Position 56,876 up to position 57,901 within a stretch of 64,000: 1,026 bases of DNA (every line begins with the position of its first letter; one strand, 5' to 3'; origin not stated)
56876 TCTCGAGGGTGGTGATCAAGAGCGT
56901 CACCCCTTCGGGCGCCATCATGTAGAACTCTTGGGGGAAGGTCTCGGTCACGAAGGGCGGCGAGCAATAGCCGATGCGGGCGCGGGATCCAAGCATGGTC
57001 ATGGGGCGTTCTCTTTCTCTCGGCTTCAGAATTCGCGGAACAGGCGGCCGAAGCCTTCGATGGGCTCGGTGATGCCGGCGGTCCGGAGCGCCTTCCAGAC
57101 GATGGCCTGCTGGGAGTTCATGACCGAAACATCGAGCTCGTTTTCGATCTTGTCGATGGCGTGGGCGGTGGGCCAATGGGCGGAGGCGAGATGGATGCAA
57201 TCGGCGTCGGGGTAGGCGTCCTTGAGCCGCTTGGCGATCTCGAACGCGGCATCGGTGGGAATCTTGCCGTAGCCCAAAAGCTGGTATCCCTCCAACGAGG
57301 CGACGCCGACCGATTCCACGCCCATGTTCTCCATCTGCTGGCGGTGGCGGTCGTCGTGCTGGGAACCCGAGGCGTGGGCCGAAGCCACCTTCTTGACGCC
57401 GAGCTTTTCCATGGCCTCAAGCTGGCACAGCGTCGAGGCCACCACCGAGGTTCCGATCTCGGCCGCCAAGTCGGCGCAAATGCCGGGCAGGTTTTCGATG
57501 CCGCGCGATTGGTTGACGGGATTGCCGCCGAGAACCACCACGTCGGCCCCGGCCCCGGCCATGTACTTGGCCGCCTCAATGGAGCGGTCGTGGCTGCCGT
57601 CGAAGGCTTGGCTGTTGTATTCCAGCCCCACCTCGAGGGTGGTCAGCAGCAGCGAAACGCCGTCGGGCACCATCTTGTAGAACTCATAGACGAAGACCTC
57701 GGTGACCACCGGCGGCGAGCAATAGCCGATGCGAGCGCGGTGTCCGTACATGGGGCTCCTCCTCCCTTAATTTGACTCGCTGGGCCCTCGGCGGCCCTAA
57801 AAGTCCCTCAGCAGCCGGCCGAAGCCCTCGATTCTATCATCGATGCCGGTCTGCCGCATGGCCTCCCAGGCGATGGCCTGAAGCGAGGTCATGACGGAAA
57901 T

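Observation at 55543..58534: Tandem array of four AMDase/maleate-isomerase-family paralogues plus a fifth copy 2.3 kb away; three of the five carry Ser in place of the conserved catalytic Cys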

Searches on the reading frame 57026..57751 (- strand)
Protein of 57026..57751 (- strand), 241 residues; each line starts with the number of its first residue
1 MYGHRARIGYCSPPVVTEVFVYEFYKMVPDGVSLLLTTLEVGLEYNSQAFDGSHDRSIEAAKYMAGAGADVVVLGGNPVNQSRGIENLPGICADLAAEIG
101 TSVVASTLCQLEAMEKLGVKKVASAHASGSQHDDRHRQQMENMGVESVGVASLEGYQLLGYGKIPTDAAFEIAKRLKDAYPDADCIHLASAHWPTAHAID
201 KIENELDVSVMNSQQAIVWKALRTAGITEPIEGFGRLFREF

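Call 3: search_protein_families(library=pfam, proteins=[window:57026-57751:-], max_evalue=0.01)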
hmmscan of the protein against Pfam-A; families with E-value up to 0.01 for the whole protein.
window:57026-57751:- (241 aa): 2 families
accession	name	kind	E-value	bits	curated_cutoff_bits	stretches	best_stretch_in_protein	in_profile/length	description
PF17645.6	Amdase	-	1.4e-20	74.4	25.9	1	28-238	20-228/228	Arylmalonate decarboxylase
PF01177.27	Asp_Glu_race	-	1.2e-05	25.6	31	0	127-221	115-211/211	Asp/Glu/Hydantoin racemase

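Call 4: search_protein_families(library=ncbifam, proteins=[window:57026-57751:-], max_evalue=0.01)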
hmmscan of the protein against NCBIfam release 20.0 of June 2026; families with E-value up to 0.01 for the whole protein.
window:57026-57751:- (241 aa): 2 families
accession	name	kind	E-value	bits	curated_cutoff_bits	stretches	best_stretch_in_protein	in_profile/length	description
NF052327.1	arylmal_decarb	equivalog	1.8e-18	67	225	1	8-238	3-230/231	arylmalonate decarboxylase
TIGR02990.1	ectoine_eutA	equivalog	8.2e-13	48.4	318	1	96-238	97-237/239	ectoine utilization protein EutA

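Call 5: search_solved_structures(query=window:57026-57751:-, max_evalue=1, show_alignments=4)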
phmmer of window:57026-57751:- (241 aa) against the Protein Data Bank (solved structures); distinct sequences matched with E-value up to 1: 8.
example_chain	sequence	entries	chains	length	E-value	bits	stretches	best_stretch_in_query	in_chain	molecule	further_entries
4ix1_A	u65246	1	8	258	3.5e-13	52.8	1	2-238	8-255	hypothetical protein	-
3dtv_A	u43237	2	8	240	2.8e-11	46.6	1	36-240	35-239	Arylmalonate decarboxylase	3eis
3dg9_A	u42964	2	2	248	3.1e-11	46.4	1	36-240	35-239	Arylmalonate decarboxylase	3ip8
2vlb_A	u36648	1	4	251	3.3e-11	46.4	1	37-240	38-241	ARYLMALONATE DECARBOXYLASE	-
3ixl_A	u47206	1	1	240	1e-10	44.7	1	37-240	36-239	Arylmalonate decarboxylase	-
3ixm_A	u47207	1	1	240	5e-10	42.5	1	37-240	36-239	Arylmalonate decarboxylase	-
2dgd_A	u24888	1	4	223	1.6e-07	34.3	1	2-234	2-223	223aa long hypothetical arylmalonate decarboxylase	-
2b6n_A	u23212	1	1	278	0.33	13.6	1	56-129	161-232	proteinase K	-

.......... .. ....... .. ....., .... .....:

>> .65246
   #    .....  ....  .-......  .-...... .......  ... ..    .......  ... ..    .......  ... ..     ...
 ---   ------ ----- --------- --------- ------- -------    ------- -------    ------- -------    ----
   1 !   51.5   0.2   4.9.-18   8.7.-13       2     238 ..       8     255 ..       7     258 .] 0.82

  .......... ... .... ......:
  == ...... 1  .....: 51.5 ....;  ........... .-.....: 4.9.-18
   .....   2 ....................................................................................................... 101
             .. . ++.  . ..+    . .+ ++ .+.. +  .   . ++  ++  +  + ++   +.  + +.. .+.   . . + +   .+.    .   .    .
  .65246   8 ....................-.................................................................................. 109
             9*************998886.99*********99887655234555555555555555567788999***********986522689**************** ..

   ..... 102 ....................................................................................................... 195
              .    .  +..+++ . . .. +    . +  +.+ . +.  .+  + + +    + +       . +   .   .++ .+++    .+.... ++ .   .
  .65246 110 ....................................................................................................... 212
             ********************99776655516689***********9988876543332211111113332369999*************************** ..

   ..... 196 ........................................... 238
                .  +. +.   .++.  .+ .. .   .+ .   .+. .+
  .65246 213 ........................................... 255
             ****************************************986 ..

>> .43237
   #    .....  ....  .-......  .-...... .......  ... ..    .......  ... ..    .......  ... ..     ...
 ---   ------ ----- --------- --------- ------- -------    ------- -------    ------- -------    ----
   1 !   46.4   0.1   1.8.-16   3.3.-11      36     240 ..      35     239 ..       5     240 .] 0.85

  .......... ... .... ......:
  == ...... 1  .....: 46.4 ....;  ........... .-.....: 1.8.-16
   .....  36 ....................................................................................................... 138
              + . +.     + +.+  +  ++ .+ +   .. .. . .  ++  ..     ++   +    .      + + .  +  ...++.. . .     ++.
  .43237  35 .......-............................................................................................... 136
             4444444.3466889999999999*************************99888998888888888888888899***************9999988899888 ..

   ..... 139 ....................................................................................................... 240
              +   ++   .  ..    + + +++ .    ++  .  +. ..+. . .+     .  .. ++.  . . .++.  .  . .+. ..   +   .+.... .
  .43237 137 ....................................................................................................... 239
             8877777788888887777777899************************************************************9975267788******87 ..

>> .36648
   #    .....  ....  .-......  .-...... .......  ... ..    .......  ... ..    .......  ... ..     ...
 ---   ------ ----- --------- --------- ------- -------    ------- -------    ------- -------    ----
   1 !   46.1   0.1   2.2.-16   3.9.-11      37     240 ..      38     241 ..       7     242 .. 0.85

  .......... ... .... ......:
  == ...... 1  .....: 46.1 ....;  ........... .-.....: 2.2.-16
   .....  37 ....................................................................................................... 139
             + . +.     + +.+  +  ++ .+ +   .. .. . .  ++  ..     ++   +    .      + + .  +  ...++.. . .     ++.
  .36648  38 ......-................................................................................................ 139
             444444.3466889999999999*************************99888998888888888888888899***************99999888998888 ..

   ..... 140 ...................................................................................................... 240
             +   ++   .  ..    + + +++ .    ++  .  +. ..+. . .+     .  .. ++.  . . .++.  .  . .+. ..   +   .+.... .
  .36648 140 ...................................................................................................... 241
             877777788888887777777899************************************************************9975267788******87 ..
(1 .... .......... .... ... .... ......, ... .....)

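Call 9: find_encoding_contigs(protein=window:57026-57751:-, flank=10000, max_places=6)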
Protein window:57026-57751:- (241 aa): 23 contigs read that carry it; 6 places shown.
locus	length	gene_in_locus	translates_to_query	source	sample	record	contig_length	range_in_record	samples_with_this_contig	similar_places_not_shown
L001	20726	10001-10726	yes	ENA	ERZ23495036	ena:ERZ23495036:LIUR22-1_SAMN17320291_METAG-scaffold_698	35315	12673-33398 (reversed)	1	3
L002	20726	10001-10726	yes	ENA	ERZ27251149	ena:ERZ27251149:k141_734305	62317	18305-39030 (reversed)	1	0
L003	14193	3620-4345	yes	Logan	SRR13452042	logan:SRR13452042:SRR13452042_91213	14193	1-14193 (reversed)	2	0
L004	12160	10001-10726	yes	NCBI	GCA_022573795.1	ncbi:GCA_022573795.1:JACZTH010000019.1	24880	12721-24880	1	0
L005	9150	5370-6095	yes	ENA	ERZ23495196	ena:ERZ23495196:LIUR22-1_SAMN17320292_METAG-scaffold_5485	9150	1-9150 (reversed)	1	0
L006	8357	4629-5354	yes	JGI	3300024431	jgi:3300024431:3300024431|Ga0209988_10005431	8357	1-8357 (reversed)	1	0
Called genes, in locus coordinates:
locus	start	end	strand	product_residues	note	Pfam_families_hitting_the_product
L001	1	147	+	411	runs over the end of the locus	PF00291:PALP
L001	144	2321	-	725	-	PF20256:MoCoBD_2, PF02738:MoCoBD_1, PF20256:MoCoBD_2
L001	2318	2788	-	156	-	PF00111:Fer2 (weak), PF01799:Fer2_2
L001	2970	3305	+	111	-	PF02625:XdhC_CoxI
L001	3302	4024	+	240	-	PF13478:XdhC_C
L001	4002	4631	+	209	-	PF01128:IspD (weak), PF12804:NTP_transf_3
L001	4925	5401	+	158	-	PF00111:Fer2 (weak), PF01799:Fer2_2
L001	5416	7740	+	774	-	PF20256:MoCoBD_2, PF02738:MoCoBD_1, PF20256:MoCoBD_2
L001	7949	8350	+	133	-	PF01641:SelR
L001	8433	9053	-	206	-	PF02798:GST_N, PF13417:GST_N_3, PF13409:GST_N_2, PF00043:GST_C (weak), PF14497:GST_C_3 (weak)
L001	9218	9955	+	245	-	PF17645:Amdase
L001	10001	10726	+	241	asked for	PF17645:Amdase, PF01177:Asp_Glu_race (faint)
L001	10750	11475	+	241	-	PF17645:Amdase, PF01177:Asp_Glu_race (faint)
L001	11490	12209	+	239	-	PF17645:Amdase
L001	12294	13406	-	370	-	PF03401:TctC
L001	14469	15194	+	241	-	PF17645:Amdase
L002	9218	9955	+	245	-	PF17645:Amdase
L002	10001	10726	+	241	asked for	PF17645:Amdase, PF01177:Asp_Glu_race (faint)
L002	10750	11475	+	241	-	PF17645:Amdase, PF01177:Asp_Glu_race (faint)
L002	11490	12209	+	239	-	PF17645:Amdase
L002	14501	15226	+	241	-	PF17645:Amdase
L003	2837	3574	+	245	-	PF17645:Amdase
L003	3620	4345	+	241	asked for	PF17645:Amdase, PF01177:Asp_Glu_race (faint)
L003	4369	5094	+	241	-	PF17645:Amdase, PF01177:Asp_Glu_race (faint)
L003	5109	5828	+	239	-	PF17645:Amdase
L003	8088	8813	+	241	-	PF17645:Amdase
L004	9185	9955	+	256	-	PF17645:Amdase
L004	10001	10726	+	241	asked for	PF17645:Amdase, PF01177:Asp_Glu_race (faint)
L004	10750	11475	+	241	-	PF17645:Amdase, PF01177:Asp_Glu_race (faint)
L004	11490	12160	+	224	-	PF17645:Amdase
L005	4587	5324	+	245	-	PF17645:Amdase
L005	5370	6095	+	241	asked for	PF17645:Amdase, PF01177:Asp_Glu_race (faint)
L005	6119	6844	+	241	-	PF17645:Amdase, PF01177:Asp_Glu_race (faint)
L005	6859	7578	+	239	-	PF17645:Amdase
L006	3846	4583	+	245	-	PF17645:Amdase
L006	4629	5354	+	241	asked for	PF17645:Amdase, PF01177:Asp_Glu_race (faint)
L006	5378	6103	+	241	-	PF17645:Amdase, PF01177:Asp_Glu_race (faint)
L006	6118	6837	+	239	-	PF17645:Amdase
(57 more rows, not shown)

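Call 10: find_homologous_proteins(query=window:57026-57751:-, max_evalue=0.00001)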
Query window:57026-57751:- (241 aa): 468 proteins with E <= 0.00001 among 1510 candidates; the best 120 are listed.
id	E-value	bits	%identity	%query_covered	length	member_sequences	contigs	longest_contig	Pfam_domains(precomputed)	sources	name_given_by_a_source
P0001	6.4e-148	508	93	100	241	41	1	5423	PF01177.28,PF17645.7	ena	-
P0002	6.7e-142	489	90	100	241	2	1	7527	PF17645.7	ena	-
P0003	4.5e-141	486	90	100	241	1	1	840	PF01177.28,PF17645.7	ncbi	-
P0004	6.0e-139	479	89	100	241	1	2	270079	PF17645.7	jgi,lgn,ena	-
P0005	1.1e-138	478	89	100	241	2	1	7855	PF01177.28,PF17645.7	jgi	jgi:maleate isomerase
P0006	1.1e-138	478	88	100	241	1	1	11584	PF01177.28,PF17645.7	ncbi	-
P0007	3.9e-138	476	88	100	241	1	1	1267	PF01177.28,PF17645.7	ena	-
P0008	5.7e-138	476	87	100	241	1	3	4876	PF01177.28,PF17645.7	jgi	jgi:maleate isomerase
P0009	5.3e-137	473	88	100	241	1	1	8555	PF17645.7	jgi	jgi:maleate isomerase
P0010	1.4e-136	471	88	100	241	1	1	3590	PF01177.28,PF17645.7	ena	-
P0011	6.8e-136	469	88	100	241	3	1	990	PF01177.28,PF17645.7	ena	-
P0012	3.6e-135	467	86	100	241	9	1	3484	PF17645.7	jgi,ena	-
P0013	5.2e-130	450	83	100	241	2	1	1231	PF01177.28,PF17645.7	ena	-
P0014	1.9e-129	448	83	100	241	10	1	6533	PF17645.7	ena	-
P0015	5.9e-120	417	81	100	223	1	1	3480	PF17645.7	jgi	jgi:maleate isomerase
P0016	6.6e-114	397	74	100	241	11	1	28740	PF17645.7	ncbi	-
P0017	6.4e-113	394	73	100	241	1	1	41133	PF17645.7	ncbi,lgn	-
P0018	2.3e-112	392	74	100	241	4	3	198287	PF17645.7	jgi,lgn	jgi:maleate isomerase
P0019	2.6e-111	389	74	100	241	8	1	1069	PF17645.7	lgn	-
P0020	2.6e-111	389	73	100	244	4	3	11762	PF17645.7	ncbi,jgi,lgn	ncbi:MAG TPA: hypothetical protein VGC25_05140 [Alphaproteobacteria bacterium]|jgi:maleate cis-trans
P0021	2.9e-111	389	73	100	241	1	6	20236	PF17645.7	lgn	-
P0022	5.6e-110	384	73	100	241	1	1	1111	PF17645.7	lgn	-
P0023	7.7e-110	384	73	100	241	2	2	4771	PF17645.7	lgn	-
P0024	1.1e-109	383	73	100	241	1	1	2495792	PF17645.7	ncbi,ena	-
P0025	1.9e-109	383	72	100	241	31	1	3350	PF17645.7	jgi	jgi:maleate isomerase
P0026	2.5e-107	376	70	100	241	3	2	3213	PF17645.7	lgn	-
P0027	2.5e-107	376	72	100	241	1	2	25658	PF17645.7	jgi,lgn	jgi:maleate cis-trans isomerase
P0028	5.4e-106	371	71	100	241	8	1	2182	PF17645.7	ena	-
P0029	2.4e-105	369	71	100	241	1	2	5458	PF17645.7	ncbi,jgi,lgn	ncbi:MAG: hypothetical protein RL477_2013 [Pseudomonadota bacterium]|jgi:maleate cis-trans isomerase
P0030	3.2e-105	369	71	100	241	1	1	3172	PF17645.7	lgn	-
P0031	6.8e-105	368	68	100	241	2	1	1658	PF17645.7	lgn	-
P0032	2.1e-103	363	69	100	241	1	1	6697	PF17645.7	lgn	-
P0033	3.8e-100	352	68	100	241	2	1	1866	PF17645.7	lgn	-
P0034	4.0e-98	346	66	99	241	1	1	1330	PF17645.7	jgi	jgi:maleate isomerase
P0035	1.6e-96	340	64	100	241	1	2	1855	PF17645.7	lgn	-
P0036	2.0e-96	340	62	100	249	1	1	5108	PF17645.7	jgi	jgi:maleate cis-trans isomerase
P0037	6.0e-96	338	65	100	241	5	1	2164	PF17645.7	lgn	-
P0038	8.8e-96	338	64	100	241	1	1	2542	PF01177.28,PF17645.7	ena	-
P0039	2.3e-95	337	63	100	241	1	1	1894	PF01177.28,PF17645.7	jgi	jgi:maleate isomerase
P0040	9.9e-94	331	61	100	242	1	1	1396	PF17645.7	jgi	jgi:maleate cis-trans isomerase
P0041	2.4e-93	330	63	100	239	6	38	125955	PF01177.28,PF17645.7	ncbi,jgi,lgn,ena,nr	ncbi:MAG: hypothetical protein HN658_06405 [Rhodospirillales bacterium]|jgi:maleate isomerase|nr:hyp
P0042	2.5e-93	330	63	100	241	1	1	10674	PF01177.28,PF17645.7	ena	-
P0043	1.1e-92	328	61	100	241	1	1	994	PF01177.28,PF17645.7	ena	-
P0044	1.1e-92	328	62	100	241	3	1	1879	PF17645.7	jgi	jgi:maleate cis-trans isomerase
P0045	2.0e-92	327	62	100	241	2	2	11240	PF17645.7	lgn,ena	-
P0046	1.1e-91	325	61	99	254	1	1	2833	PF17645.7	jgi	jgi:maleate isomerase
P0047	1.3e-91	324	60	100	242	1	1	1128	PF17645.7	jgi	jgi:maleate cis-trans isomerase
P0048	1.4e-91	324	61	100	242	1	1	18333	PF17645.7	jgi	jgi:maleate cis-trans isomerase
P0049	6.8e-91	322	61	100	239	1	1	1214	PF01177.28,PF17645.7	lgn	-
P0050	7.4e-91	322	64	100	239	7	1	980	PF17645.7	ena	-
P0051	8.7e-91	322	65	100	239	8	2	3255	PF17645.7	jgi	jgi:maleate cis-trans isomerase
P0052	1.0e-90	321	60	100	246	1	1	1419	PF17645.7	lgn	-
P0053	3.5e-90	320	64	100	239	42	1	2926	PF17645.7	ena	-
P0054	3.5e-89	316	60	100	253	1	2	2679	PF17645.7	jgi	jgi:maleate isomerase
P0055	1.7e-88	314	63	100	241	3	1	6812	PF01177.28,PF17645.7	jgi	jgi:maleate cis-trans isomerase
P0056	2.8e-88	313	64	100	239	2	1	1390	PF17645.7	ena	-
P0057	9.2e-88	312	59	100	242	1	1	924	PF17645.7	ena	-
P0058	1.5e-87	311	61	100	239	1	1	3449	PF01177.28,PF17645.7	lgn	-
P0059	1.1e-85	305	59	100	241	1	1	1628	PF17645.7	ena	-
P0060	1.2e-85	305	61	100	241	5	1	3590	PF01177.28,PF17645.7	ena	-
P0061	2.5e-85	304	61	100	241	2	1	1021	PF01177.28,PF17645.7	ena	-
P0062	4.4e-85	303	60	100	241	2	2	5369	PF01177.28,PF17645.7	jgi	jgi:maleate cis-trans isomerase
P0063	7.2e-85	302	61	100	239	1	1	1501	PF01177.28,PF17645.7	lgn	-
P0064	1.2e-84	301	61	100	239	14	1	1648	PF17645.7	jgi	jgi:maleate cis-trans isomerase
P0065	2.0e-84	301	61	100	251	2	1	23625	PF17645.7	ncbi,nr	ncbi:MAG: hypothetical protein R3229_08540 [Alphaproteobacteria bacterium]|nr:hypothetical protein [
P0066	2.2e-84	301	60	100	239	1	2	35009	PF01177.28,PF17645.7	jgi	jgi:maleate cis-trans isomerase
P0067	3.3e-84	300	60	100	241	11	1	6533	PF01177.28,PF17645.7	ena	-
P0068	4.4e-84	300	60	99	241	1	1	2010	PF17645.7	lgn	-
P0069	1.0e-83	298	58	100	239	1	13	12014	PF01177.28,PF17645.7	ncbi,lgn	-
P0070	2.6e-83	297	57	100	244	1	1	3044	PF01177.28,PF17645.7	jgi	jgi:maleate cis-trans isomerase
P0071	3.5e-83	297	59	100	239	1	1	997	PF17645.7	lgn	-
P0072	3.6e-83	297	59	100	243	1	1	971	PF01177.28,PF17645.7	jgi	jgi:maleate isomerase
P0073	4.6e-83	296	57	100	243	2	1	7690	PF01177.28,PF17645.7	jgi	jgi:maleate isomerase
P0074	6.0e-83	296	59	100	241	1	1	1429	PF17645.7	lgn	-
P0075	6.2e-83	296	60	100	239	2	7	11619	PF17645.7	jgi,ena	jgi:maleate cis-trans isomerase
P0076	1.4e-82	295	59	100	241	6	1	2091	PF17645.7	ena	-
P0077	1.8e-82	294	60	100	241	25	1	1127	PF01177.28,PF17645.7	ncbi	-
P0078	2.1e-82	294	57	100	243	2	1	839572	PF17645.7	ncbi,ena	-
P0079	6.3e-82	293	58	100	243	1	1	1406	PF17645.7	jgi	jgi:maleate cis-trans isomerase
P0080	1.0e-81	292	57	100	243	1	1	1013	PF01177.28,PF17645.7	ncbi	-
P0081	1.7e-81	291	55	100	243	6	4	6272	PF01177.28,PF17645.7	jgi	jgi:maleate cis-trans isomerase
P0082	2.5e-81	291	58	100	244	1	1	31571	PF17645.7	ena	-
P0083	6.4e-81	289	59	100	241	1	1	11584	PF01177.28,PF17645.7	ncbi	-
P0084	7.9e-81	289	58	100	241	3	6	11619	PF17645.7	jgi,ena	jgi:maleate cis-trans isomerase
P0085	9.8e-81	289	56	100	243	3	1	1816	PF01177.28,PF17645.7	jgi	jgi:maleate isomerase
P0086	1.9e-80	288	56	100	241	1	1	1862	PF17645.7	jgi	-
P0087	3.4e-80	287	59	100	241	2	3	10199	PF01177.28,PF17645.7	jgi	jgi:maleate cis-trans isomerase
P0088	3.8e-80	287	56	100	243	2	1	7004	PF17645.7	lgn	-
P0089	4.4e-80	287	58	100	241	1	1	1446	PF01177.28,PF17645.7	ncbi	-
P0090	6.3e-80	286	59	100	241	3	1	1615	PF01177.28,PF17645.7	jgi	jgi:maleate isomerase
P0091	8.7e-80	286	57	100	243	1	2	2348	PF17645.7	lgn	-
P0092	9.1e-80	285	58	100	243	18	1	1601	PF17645.7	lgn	-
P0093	1.3e-79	285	58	100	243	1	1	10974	PF17645.7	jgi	jgi:maleate isomerase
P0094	1.3e-79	285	56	100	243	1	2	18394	PF17645.7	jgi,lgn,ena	jgi:maleate cis-trans isomerase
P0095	1.5e-79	285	58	100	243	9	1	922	PF17645.7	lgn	-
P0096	1.5e-79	285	59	100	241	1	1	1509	PF17645.7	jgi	jgi:maleate isomerase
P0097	1.9e-79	284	55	100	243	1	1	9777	PF17645.7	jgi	jgi:maleate cis-trans isomerase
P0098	2.2e-79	284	55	100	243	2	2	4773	PF01177.28,PF17645.7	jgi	jgi:maleate cis-trans isomerase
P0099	2.3e-79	284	55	100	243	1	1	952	PF01177.28,PF17645.7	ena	-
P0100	2.6e-79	284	55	100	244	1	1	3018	PF17645.7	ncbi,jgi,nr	ncbi:MAG TPA: hypothetical protein VG271_05060 [Beijerinckiaceae bacterium]|jgi:maleate cis-trans is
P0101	7.0e-79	283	57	100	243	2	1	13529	PF17645.7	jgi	jgi:maleate isomerase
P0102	1.1e-78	282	56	100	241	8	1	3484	PF01177.28,PF17645.7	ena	-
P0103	1.6e-78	281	57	100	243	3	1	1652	PF17645.7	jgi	jgi:maleate cis-trans isomerase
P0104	1.9e-78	281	56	100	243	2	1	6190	PF17645.7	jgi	jgi:maleate cis-trans isomerase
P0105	2.0e-78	281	56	100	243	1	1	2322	PF17645.7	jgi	jgi:maleate isomerase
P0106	2.9e-78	281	54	100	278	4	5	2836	PF17645.7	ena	-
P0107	3.3e-78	280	57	100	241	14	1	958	PF01177.28,PF17645.7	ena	-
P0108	4.3e-78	280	56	100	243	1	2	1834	PF17645.7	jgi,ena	-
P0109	4.5e-78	280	56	100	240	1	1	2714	PF17645.7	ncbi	-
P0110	5.3e-78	280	55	100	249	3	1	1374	PF17645.7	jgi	jgi:maleate isomerase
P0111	7.0e-78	279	56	100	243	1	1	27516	PF17645.7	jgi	jgi:maleate cis-trans isomerase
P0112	8.3e-78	279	54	100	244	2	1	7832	PF17645.7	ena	-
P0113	1.1e-77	279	56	100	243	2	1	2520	PF01177.28,PF17645.7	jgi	-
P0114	1.3e-77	278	56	100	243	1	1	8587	PF17645.7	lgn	-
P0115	1.6e-77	278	56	100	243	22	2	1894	PF17645.7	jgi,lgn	jgi:maleate isomerase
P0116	1.8e-77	278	57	100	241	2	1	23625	PF17645.7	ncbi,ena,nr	ncbi:MAG: hypothetical protein R3229_08545 [Alphaproteobacteria bacterium]|nr:hypothetical protein [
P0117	1.9e-77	278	55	100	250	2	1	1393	PF17645.7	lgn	-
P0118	2.3e-77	278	56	100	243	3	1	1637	PF17645.7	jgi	jgi:maleate cis-trans isomerase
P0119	2.5e-77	277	55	100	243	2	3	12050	PF17645.7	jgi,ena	jgi:maleate cis-trans isomerase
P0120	3.3e-77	277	56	100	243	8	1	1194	PF17645.7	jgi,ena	-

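Call 13: find_encoding_contigs(protein=P0024, flank=10000, max_places=2)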
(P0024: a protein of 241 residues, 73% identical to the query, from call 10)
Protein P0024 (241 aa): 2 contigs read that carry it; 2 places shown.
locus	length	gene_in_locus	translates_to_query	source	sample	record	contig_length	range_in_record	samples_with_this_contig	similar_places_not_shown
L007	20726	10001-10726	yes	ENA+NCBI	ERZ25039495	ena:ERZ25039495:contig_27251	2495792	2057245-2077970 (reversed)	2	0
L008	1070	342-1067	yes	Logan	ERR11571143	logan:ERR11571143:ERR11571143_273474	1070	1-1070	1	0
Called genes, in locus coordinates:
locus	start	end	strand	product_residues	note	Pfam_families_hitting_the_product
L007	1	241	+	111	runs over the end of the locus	PF02625:XdhC_CoxI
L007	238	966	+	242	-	PF13478:XdhC_C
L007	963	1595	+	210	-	PF01128:IspD (weak), PF12804:NTP_transf_3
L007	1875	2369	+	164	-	PF00111:Fer2, PF01799:Fer2_2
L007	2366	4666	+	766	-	PF20256:MoCoBD_2, PF02738:MoCoBD_1, PF20256:MoCoBD_2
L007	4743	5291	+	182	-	PF02627:CMD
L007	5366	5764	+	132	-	PF01641:SelR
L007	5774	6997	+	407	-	PF00083:Sugar_tr, PF07690:MFS_1, PF13347:MFS_2 (weak), PF00083:Sugar_tr, PF07690:MFS_1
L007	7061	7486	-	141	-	PF03928:HbpS-like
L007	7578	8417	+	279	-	PF01925:TauE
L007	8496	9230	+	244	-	PF17645:Amdase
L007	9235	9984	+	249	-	PF17645:Amdase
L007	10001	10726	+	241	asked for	PF17645:Amdase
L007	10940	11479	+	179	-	PF00565:SNase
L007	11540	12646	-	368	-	-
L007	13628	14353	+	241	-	PF01177:Asp_Glu_race (weak), PF17645:Amdase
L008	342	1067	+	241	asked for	PF17645:Amdase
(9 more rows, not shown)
